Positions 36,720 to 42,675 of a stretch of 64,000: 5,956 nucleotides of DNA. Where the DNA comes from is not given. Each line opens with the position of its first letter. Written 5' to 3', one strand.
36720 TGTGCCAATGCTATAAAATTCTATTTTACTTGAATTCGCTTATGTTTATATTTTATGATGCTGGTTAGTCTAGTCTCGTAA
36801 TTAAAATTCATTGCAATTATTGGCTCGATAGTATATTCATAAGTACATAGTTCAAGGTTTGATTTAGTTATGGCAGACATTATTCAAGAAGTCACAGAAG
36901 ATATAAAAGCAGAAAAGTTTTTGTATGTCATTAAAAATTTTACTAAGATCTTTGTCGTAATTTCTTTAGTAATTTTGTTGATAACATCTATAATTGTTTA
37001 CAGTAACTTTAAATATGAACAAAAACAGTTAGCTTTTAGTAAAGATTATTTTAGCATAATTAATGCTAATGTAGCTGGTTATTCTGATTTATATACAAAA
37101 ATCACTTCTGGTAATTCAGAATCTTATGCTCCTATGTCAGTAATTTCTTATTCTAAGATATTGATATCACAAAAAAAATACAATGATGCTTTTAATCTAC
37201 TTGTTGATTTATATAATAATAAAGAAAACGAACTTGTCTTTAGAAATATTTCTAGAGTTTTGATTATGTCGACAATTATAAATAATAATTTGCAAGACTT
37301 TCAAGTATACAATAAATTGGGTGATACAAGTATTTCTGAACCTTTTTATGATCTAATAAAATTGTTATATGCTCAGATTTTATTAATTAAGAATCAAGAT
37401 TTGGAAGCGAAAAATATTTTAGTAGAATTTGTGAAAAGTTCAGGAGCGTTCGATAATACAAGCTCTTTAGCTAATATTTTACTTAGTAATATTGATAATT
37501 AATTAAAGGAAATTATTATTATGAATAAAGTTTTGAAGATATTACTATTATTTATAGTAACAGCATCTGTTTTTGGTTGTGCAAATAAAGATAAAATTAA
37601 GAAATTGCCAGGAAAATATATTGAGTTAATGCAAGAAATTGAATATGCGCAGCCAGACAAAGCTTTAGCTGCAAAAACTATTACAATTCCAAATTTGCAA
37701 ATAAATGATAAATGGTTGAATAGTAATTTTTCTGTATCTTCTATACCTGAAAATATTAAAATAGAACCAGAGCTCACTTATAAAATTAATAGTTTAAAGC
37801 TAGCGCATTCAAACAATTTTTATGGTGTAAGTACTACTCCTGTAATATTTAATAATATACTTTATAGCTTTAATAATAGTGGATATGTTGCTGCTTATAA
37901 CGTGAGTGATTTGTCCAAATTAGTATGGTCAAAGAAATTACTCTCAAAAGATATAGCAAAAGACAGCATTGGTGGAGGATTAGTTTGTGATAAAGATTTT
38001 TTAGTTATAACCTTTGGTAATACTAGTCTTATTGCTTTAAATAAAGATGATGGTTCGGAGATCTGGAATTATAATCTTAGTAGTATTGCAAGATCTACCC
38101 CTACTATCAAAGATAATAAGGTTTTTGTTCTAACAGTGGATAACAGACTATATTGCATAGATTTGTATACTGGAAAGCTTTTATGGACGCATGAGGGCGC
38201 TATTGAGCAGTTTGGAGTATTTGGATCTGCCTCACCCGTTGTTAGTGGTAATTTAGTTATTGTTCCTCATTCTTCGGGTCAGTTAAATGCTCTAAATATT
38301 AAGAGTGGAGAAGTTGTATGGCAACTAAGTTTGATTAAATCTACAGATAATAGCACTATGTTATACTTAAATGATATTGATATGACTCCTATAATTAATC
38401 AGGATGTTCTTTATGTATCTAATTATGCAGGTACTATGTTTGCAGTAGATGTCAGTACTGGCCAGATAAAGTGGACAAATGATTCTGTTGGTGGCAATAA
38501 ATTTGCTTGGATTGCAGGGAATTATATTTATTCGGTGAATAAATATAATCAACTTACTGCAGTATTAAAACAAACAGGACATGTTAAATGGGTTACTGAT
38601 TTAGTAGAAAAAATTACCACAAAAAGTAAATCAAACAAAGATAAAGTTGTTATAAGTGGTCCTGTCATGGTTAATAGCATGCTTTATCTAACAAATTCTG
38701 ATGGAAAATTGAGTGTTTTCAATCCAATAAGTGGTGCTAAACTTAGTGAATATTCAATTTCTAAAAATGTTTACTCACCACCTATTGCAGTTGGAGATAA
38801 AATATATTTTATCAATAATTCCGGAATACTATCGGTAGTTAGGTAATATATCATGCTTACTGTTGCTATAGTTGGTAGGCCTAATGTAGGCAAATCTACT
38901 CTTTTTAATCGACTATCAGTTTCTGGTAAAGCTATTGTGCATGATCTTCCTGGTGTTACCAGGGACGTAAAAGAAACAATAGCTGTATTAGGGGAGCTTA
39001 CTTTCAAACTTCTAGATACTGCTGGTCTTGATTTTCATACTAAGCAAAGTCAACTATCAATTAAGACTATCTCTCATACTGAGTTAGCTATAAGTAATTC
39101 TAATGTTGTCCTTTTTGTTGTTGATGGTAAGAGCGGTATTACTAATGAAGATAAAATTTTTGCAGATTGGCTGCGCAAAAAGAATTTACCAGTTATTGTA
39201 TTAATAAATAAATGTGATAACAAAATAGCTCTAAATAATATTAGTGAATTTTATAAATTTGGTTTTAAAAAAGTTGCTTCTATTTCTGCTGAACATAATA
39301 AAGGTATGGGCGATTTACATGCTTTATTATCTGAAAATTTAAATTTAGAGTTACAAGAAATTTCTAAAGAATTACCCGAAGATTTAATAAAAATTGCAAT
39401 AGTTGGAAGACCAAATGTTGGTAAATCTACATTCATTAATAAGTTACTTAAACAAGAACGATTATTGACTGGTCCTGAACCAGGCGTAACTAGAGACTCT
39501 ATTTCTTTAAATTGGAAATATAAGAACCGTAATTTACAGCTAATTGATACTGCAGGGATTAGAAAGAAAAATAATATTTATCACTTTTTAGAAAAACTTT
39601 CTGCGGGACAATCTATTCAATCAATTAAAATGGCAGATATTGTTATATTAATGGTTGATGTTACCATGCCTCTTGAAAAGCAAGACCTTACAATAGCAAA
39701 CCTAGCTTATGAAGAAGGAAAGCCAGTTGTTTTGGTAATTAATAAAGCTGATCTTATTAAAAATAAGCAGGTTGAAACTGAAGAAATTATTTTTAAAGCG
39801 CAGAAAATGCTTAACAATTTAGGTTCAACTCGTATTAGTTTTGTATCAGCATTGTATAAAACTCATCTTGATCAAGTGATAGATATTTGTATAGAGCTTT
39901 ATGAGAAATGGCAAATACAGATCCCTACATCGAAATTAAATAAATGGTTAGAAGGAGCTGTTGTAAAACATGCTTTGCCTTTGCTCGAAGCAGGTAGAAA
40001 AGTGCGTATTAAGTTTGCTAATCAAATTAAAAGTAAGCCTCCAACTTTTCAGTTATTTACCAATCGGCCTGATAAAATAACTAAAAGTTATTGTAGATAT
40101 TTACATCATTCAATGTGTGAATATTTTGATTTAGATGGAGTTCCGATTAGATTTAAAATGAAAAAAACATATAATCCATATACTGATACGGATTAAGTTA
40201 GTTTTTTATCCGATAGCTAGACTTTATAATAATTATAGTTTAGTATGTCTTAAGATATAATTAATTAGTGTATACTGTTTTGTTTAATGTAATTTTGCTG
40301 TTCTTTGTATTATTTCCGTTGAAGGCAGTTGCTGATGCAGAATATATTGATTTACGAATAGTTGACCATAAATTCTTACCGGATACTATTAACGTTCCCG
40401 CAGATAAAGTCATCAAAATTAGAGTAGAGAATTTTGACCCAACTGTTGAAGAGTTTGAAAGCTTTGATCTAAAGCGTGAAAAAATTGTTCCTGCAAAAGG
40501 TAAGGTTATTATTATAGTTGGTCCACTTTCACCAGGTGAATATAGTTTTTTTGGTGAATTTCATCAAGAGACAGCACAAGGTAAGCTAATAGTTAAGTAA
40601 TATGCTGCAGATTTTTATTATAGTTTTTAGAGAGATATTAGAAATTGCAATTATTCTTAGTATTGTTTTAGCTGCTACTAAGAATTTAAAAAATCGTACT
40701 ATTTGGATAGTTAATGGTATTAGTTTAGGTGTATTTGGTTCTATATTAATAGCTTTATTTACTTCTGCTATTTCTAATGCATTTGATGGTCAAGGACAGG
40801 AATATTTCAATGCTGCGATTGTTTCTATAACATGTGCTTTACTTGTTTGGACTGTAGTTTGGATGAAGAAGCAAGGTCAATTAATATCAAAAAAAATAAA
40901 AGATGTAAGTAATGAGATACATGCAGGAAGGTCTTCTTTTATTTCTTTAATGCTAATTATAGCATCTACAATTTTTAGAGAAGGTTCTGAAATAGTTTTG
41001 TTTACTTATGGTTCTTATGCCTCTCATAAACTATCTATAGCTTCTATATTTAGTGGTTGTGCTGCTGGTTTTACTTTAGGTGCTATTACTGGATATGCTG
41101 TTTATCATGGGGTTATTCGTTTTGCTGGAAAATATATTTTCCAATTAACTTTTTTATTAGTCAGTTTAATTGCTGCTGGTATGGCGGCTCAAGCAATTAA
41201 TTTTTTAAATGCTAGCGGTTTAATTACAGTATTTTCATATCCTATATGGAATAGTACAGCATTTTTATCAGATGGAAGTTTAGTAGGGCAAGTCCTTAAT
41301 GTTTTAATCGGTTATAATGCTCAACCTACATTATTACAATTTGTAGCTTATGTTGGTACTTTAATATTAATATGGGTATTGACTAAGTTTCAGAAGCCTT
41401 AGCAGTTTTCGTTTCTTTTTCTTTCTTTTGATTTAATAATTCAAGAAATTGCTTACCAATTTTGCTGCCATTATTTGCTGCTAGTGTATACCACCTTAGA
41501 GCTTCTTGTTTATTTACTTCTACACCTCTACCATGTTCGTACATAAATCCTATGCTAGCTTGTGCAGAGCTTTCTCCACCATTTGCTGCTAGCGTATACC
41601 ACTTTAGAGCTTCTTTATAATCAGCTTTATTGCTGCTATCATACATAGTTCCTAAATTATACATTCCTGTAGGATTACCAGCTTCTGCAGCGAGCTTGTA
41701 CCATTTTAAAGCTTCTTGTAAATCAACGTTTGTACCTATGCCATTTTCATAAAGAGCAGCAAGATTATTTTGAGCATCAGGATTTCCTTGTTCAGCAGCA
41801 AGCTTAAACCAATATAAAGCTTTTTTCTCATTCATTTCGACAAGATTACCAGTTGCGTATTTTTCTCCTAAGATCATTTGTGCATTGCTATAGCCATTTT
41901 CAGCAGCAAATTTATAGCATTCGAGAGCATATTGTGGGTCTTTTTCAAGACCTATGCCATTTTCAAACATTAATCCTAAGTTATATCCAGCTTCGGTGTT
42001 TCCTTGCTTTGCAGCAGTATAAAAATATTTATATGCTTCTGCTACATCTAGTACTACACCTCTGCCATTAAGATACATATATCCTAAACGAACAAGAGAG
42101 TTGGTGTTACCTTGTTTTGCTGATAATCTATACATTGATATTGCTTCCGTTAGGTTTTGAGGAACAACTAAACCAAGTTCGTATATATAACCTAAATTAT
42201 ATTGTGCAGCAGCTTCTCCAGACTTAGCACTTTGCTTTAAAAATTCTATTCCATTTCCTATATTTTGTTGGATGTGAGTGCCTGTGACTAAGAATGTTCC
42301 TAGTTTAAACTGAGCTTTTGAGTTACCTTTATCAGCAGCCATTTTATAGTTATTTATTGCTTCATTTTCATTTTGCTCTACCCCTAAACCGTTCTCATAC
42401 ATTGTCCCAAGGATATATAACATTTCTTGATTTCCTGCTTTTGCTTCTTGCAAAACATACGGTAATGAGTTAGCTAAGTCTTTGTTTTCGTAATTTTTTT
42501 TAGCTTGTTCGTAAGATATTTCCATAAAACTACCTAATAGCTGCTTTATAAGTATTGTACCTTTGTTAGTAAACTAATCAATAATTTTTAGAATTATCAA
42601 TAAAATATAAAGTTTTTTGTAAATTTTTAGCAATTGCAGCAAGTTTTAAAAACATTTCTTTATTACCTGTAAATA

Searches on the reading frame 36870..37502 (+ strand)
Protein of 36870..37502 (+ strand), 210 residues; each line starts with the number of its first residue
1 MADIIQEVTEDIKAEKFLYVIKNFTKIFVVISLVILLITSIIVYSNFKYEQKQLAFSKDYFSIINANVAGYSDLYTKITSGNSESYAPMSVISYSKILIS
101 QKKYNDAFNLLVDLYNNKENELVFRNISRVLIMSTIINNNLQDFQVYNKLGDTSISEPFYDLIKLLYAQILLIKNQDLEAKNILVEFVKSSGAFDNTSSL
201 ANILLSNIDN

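Call 35: search_protein_families(library=pfam, proteins=[window:36870-37502:+], max_evalue=0.00001)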
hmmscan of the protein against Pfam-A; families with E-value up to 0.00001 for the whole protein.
window:36870-37502:+ (210 aa): 1 family
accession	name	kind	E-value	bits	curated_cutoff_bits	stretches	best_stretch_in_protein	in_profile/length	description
PF10858.15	DUF2659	-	8.8e-08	32.5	27.7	1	1-207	1-215/216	Protein of unknown function (DUF2659)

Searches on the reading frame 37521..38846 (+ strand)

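Call 36: search_protein_families(library=pfam, proteins=[window:37521-38846:+], max_evalue=0.00001)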
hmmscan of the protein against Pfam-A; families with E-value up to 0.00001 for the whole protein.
window:37521-38846:+ (441 aa): 4 families
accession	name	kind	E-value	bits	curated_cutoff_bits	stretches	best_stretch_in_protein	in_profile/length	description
PF13360.13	PQQ_2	-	1.2e-50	172.8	27.6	1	123-358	5-232/233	Outer membrane protein assembly factor BamB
PF13570.13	Beta-prop_ACSF4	-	5.3e-26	92.2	133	1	106-430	8-317/329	Beta-alanine-activating enzyme, beta-propeller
PF01011.28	PQQ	-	1.3e-16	60.9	26.7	1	253-322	17-85/595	Glucose/ethanol/alcohol dehydrogenase, beta-propeller domain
PF25293.1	Beta-prop_EMC1_N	-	1.6e-08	34.9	34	1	198-321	31-146/219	EMC1 N-terminal beta-propeller domain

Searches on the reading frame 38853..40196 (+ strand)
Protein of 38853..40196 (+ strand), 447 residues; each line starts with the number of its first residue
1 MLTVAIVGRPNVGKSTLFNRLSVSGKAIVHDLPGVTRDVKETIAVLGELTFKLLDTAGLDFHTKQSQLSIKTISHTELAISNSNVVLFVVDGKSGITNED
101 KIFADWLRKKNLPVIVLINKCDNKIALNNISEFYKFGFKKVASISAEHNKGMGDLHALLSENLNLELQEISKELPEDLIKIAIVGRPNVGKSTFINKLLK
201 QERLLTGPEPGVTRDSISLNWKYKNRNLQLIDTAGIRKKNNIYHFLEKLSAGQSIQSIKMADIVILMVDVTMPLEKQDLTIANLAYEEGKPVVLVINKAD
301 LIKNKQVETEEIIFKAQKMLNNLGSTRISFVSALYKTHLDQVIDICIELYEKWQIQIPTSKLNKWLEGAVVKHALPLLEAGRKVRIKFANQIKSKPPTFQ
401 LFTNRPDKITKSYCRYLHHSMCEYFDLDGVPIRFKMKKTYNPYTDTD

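Call 36: search_protein_families(library=pfam, proteins=[window:38853-40196:+], max_evalue=0.00001)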
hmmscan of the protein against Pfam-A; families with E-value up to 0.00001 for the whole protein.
window:38853-40196:+ (447 aa): 12 families
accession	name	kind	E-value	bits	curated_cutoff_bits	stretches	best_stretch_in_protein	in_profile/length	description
PF01926.29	MMR_HSR1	-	9.4e-56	187.2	21.9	2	180-298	1-113/113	50S ribosome-binding GTPase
PF02421.24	FeoB_N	-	1.1e-26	93.7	27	2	180-342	2-152/156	Ferrous iron transport protein B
PF14714.11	KH_dom-like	-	4e-26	91.5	27.3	1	357-437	2-81/81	KH-domain-like of EngA bacterial GTPase enzymes, C-terminal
PF00009.33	GTP_EFTU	-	3.3e-24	86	26.5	2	178-350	3-186/188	Elongation factor Tu GTP binding domain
PF00350.29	Dynamin_N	-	1.8e-15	57.8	27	0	181-220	1-39/168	Dynamin family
PF00071.28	Ras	-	6.9e-13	48.9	21.6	1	180-346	1-156/162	Ras family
PF03193.22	RsgA_GTPase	-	4.8e-10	40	30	0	64-207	4-135/174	RsgA GTPase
PF08477.19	Roc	-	5e-10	40.1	27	0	180-300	1-119/119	Ras of Complex, Roc, domain of DAPkinase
PF04548.22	AIG1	-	2e-09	37.5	27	0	180-280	2-102/212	AIG1 family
PF10662.15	PduV-EutP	-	1.2e-08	35.3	21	0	245-344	47-139/143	Ethanolamine utilisation - propanediol utilisation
PF16897.10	MMR_HSR1_Xtn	-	6.9e-06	26.4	35.2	0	105-165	47-106/106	C-terminal region of MMR_HSR1 domain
PF03029.23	ATP_bind_1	-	9.8e-06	26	27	0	227-313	92-182/240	Conserved hypothetical ATP binding protein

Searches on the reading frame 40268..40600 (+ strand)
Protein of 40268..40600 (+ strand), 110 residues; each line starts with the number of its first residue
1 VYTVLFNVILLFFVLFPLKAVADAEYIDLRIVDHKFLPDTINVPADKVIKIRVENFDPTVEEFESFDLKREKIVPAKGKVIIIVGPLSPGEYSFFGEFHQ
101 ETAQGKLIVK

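Call 36: search_protein_families(library=pfam, proteins=[window:40268-40600:+], max_evalue=0.00001)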
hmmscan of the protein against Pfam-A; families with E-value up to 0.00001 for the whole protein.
window:40268-40600:+ (110 aa): 1 family
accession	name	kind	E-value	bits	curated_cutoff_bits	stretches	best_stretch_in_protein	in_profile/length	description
PF13473.12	Cupredoxin_1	-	1.5e-27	96.1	27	1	8-109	4-104/104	Cupredoxin-like domain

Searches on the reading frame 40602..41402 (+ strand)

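Call 36: search_protein_families(library=pfam, proteins=[window:40602-41402:+], max_evalue=0.00001)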
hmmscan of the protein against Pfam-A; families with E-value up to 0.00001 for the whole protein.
window:40602-41402:+ (266 aa): 1 family
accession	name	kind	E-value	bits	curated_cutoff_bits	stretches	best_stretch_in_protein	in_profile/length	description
PF03239.20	FTR1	-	1.4e-34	120.2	25.3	1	1-259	1-268/284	Iron permease FTR1 family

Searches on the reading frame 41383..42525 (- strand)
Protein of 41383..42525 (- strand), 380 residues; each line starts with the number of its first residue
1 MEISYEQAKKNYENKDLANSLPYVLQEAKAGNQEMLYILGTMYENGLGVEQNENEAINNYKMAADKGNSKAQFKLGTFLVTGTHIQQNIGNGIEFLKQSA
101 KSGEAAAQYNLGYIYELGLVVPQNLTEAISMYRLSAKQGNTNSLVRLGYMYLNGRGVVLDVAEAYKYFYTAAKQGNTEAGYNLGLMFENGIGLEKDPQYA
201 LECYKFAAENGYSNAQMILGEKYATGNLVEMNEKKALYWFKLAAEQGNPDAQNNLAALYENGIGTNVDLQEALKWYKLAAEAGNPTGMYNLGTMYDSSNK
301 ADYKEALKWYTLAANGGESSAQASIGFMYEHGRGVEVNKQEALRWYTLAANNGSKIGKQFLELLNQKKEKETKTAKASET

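Call 36: search_protein_families(library=pfam, proteins=[window:41383-42525:-], max_evalue=0.00001)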
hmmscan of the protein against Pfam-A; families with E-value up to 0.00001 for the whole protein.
window:41383-42525:- (380 aa): 2 families
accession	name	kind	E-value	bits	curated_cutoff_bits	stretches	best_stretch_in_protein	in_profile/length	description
PF08238.18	Sel1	-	4e-77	252.3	30.7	6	249-284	1-36/36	Sel1 repeat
PF23310.1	TPR_27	-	6.3e-07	29.5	27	0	85-114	41-70/110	Plant tetratrico peptide repeats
